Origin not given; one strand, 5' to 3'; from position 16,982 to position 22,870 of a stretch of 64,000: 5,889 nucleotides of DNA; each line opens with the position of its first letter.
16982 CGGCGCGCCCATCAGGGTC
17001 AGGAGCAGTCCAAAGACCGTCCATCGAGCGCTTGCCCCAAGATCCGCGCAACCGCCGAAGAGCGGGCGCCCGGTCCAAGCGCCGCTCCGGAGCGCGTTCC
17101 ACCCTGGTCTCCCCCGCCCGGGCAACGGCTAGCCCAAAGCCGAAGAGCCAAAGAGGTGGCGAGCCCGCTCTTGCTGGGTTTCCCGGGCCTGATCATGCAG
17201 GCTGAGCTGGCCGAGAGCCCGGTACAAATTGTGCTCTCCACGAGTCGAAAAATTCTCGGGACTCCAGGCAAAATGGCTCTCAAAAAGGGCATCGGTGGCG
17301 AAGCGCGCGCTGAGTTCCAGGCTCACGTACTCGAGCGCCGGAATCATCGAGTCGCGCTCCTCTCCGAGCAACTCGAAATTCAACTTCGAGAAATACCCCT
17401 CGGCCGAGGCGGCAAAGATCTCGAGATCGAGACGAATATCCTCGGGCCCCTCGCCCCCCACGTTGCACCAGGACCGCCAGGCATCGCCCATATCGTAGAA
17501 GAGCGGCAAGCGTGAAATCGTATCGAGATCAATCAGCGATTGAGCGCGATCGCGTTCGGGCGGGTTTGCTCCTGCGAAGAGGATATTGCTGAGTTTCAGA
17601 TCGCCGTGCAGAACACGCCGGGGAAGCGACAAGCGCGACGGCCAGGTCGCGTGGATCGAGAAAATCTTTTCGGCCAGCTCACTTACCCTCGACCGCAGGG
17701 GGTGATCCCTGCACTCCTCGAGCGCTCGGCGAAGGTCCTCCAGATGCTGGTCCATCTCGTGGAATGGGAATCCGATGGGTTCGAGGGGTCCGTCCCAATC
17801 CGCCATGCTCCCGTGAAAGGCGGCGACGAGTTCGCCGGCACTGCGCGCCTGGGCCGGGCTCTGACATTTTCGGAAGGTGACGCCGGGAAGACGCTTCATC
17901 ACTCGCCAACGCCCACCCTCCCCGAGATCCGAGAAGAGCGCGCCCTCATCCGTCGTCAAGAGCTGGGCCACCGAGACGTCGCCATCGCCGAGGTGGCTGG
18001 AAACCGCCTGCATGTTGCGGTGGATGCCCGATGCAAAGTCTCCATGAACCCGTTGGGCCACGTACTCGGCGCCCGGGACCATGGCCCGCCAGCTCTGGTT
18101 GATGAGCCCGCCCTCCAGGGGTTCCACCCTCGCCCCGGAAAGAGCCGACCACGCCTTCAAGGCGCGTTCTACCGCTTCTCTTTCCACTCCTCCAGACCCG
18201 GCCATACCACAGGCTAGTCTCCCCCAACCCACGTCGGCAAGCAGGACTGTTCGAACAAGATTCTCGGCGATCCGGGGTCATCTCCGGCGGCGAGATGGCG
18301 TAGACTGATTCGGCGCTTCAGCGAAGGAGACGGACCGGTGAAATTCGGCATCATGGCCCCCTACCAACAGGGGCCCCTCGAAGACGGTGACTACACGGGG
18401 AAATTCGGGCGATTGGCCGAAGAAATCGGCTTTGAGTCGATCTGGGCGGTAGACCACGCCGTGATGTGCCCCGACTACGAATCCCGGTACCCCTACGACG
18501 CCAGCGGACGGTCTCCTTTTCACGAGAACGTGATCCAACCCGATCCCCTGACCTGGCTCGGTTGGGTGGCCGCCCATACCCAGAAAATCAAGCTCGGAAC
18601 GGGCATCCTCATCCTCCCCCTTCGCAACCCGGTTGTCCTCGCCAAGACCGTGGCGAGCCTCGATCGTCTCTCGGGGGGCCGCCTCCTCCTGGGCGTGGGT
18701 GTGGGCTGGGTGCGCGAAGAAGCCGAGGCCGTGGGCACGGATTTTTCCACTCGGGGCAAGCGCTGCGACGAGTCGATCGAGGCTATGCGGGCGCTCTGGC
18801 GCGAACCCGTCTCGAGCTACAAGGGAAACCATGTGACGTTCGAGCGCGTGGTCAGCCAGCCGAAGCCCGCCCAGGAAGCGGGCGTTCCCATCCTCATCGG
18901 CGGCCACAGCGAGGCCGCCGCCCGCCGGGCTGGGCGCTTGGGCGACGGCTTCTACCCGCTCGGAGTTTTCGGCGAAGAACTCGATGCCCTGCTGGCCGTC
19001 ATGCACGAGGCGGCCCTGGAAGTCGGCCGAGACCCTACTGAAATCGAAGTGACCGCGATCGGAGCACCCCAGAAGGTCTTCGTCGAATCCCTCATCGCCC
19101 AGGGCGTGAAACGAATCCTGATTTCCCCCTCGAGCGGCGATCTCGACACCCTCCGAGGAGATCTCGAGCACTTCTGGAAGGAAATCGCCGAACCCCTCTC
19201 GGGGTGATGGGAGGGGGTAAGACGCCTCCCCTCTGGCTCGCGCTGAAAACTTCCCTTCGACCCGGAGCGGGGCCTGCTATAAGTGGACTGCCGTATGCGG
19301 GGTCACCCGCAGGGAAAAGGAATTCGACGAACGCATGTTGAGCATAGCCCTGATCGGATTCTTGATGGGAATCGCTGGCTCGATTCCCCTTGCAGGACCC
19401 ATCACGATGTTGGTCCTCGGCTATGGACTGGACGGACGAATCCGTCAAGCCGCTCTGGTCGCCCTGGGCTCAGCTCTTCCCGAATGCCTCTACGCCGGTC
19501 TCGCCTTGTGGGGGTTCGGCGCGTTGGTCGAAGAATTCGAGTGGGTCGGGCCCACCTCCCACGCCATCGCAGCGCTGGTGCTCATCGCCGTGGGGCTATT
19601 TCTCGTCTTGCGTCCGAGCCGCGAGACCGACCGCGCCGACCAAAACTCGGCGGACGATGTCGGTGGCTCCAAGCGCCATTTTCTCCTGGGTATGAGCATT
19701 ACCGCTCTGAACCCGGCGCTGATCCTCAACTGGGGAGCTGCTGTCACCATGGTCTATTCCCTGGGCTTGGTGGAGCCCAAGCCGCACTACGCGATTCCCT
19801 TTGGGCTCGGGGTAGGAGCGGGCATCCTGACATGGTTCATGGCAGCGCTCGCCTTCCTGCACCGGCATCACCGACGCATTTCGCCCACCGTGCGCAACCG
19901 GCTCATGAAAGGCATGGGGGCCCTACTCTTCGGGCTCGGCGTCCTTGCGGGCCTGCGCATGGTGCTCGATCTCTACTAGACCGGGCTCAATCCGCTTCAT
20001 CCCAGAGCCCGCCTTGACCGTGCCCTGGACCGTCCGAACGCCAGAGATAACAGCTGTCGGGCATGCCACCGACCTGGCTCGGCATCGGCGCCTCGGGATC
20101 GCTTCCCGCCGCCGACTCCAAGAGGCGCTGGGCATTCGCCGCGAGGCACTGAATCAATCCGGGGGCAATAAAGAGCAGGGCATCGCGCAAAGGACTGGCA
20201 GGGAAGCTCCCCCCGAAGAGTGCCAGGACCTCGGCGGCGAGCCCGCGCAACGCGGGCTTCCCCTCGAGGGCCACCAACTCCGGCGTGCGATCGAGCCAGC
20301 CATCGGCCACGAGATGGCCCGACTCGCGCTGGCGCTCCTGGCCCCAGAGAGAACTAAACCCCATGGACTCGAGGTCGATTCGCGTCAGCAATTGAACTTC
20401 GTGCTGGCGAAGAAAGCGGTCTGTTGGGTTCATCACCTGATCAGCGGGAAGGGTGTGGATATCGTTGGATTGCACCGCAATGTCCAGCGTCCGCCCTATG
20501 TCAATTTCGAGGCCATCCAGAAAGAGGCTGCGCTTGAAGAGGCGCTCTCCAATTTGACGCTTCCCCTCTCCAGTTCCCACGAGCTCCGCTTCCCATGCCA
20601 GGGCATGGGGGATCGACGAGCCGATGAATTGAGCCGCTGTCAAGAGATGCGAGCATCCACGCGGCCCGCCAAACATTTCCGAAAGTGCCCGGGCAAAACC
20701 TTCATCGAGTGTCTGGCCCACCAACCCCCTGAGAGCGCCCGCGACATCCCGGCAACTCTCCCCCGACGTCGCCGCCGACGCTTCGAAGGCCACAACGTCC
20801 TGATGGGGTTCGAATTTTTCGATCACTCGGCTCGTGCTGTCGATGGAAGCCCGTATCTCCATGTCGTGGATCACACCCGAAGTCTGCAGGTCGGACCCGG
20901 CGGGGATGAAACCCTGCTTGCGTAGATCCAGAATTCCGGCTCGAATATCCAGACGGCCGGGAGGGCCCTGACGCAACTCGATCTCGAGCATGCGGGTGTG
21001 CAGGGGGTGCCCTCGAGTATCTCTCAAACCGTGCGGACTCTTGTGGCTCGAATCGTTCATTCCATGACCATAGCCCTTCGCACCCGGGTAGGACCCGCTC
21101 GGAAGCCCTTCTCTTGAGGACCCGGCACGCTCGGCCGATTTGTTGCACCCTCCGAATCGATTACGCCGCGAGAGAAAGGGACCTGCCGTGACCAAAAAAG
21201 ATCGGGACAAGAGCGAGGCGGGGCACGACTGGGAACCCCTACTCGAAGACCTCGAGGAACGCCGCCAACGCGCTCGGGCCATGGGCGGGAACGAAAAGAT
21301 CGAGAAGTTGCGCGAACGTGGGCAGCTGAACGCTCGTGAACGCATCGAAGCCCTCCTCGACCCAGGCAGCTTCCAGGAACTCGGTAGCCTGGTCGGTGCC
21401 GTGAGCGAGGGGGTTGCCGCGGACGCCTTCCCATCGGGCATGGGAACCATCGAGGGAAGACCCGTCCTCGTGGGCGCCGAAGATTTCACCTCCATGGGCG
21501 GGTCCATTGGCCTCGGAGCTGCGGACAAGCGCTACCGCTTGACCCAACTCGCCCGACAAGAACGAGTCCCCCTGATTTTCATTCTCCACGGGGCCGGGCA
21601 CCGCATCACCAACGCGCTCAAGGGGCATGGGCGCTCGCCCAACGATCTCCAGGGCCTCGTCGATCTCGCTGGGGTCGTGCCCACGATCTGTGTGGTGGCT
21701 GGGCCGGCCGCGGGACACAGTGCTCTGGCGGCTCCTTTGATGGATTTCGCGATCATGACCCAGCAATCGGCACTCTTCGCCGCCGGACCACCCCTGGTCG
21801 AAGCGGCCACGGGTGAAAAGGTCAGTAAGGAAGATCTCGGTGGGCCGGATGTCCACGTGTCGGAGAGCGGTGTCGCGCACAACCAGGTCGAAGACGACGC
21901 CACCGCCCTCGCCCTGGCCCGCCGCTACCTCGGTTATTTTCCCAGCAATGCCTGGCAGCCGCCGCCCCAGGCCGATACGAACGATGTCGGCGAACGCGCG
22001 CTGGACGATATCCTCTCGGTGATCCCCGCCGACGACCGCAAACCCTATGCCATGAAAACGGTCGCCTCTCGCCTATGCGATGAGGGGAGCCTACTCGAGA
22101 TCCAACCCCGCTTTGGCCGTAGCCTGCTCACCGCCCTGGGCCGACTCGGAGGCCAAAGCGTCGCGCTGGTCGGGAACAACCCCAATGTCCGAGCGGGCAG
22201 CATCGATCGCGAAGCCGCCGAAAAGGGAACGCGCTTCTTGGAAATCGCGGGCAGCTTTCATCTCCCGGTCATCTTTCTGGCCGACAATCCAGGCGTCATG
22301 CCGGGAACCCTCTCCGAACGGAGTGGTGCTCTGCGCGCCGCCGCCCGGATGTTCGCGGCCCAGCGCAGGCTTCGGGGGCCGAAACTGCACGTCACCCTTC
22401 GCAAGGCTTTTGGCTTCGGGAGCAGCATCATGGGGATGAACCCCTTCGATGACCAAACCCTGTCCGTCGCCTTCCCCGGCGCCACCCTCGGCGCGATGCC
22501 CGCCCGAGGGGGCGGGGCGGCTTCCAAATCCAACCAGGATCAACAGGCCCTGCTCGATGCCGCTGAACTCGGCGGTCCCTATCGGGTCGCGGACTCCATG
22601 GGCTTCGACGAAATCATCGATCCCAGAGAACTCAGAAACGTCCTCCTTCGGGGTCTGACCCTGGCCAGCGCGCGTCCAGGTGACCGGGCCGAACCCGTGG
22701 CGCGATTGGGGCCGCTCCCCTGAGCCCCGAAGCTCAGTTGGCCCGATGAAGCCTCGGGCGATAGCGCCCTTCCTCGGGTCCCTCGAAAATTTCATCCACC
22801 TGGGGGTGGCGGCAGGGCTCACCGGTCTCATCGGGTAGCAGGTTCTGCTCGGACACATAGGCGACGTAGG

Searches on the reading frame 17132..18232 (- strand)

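Call 51: search_protein_families(library=ncbifam, proteins=[window:17132-18232:-], max_evalue=1e-8)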
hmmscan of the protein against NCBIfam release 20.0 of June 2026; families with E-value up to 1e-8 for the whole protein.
window:17132-18232:- (367 aa): 1 family
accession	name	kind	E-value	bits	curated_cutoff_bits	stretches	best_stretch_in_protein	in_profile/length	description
NF003558.0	PRK05231.1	equivalog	3.9e-11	42.5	271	1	22-286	13-258/322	homoserine kinase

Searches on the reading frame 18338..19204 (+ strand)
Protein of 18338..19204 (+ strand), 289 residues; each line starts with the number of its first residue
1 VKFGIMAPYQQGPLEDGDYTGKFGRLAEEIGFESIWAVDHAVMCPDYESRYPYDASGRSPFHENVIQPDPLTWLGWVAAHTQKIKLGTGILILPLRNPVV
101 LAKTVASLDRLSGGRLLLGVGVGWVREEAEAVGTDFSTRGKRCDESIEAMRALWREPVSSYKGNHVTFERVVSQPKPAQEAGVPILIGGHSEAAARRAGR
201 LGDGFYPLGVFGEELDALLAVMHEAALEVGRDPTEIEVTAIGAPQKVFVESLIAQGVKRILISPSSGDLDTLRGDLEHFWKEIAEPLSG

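Call 26: search_protein_families(library=ncbifam, proteins=[window:18338-19204:+], max_evalue=0.00001)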
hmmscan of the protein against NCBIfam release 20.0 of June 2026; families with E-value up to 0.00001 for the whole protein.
window:18338-19204:+ (289 aa): 31 families (the best 25 are shown)
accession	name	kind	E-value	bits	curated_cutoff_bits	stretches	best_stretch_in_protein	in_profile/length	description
TIGR03619.1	F420_Rv2161c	subfamily_domain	1.1e-76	257.7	166.9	1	23-260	3-243/247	TIGR03619 family F420-dependent LLM class oxidoreductase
TIGR03560.1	F420_Rv1855c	subfamily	6.5e-39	134.1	231.4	1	19-240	14-226/227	TIGR03560 family F420-dependent LLM class oxidoreductase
TIGR03571.1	lucif_BA3436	subfamily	8e-34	117.3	303.9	1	3-194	13-193/304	TIGR03571 family LLM class oxidoreductase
TIGR03621.1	F420_MSMEG_2516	subfamily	3.9e-27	95.1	213.15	1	67-199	39-167/295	TIGR03621 family F420-dependent LLM class oxidoreductase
TIGR04021.1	LLM_DMSO2_sfnG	equivalog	3.8e-24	85.7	382.95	1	76-239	69-233/350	dimethylsulfone monooxygenase SfnG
TIGR03854.1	F420_MSMEG_3544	hypoth_equivalog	2.3e-23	82.9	295.6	1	69-231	42-203/290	TIGR03854 family LLM class F420-dependent oxidoreductase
TIGR03555.1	F420_mer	equivalog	1.9e-21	76.8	348.7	1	73-241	43-209/325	5,10-methylenetetrahydromethanopterin reductase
NF002619.0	PRK02271.1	equivalog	9.6e-21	74.4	276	1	69-241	41-210/329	5,10-methylenetetrahydromethanopterin reductase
TIGR03554.1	F420_G6P_DH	equivalog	3.7e-20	72.2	420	1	63-237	45-224/331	glucose-6-phosphate dehydrogenase (coenzyme-F420)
TIGR04027.1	LLM_KPN_01858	hypoth_equivalog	5.3e-20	71.6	412.9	1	67-205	51-181/326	putative FMN-dependent luciferase-like monooxygenase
TIGR04020.1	seco_metab_LLM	subfamily_domain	6.7e-20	71.5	244.45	1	67-240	50-225/341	MupA/Atu3671 family FMN-dependent luciferase-like monooxygenase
TIGR03617.1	F420_MSMEG_2256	subfamily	8e-19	67.7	278.15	1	66-240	17-199/318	TIGR03617 family F420-dependent LLM class oxidoreductase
TIGR03856.1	F420_MSMEG_2906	subfamily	1.1e-18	67.7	243.7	1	26-265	24-232/249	LLM class F420-dependent oxidoreductase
TIGR03564.1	F420_MSMEG_4879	subfamily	4.1e-18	65.9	234.25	1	62-208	18-163/265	TIGR03564 family F420-dependent LLM class oxidoreductase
TIGR03559.1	F420_Rv3520c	subfamily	8.9e-17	61.1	335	1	69-167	39-138/325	LLM class F420-dependent oxidoreductase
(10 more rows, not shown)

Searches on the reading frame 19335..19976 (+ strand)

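Call 26: search_protein_families(library=ncbifam, proteins=[window:19335-19976:+], max_evalue=0.00001)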
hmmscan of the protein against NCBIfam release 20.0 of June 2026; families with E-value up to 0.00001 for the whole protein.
window:19335-19976:+ (214 aa): 1 family
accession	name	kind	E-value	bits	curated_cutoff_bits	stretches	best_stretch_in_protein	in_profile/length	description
TIGR00949.1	2A76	subfamily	5.1e-06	26.3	183.95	1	21-203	3-183/185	homoserine/threonine efflux transporter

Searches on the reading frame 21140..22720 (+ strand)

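Call 26: search_protein_families(library=ncbifam, proteins=[window:21140-22720:+], max_evalue=0.00001)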
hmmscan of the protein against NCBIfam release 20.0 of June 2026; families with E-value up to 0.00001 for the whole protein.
window:21140-22720:+ (527 aa): 7 families
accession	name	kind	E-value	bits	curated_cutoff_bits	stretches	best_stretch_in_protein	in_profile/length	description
TIGR01117.1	mmdA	subfamily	2.8e-90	303.6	998.8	1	35-509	3-495/512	methylmalonyl-CoA decarboxylase subunit alpha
TIGR00515.1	accD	equivalog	1.5e-12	47.5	317.45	1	94-229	107-244/285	acetyl-CoA carboxylase, carboxyltransferase subunit beta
TIGR03133.1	malonate_beta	equivalog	1.8e-12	47.1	278.15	1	63-226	6-185/274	biotin-independent malonate decarboxylase subunit beta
NF005530.0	PRK07189.1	equivalog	6.8e-12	45.1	228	1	63-226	16-195/303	biotin-independent malonate decarboxylase subunit beta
NF041504.1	AccA_sub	subfamily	8.4e-11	41.7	300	1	329-419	41-139/257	carboxyltransferase subunit alpha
NF004344.0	PRK05724.1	equivalog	2.6e-08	33.5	357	0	330-417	99-194/319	acetyl-CoA carboxylase carboxyltransferase subunit alpha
TIGR00513.1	accA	equivalog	1.2e-06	28.2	319.3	0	358-418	135-195/321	acetyl-CoA carboxylase carboxyl transferase subunit alpha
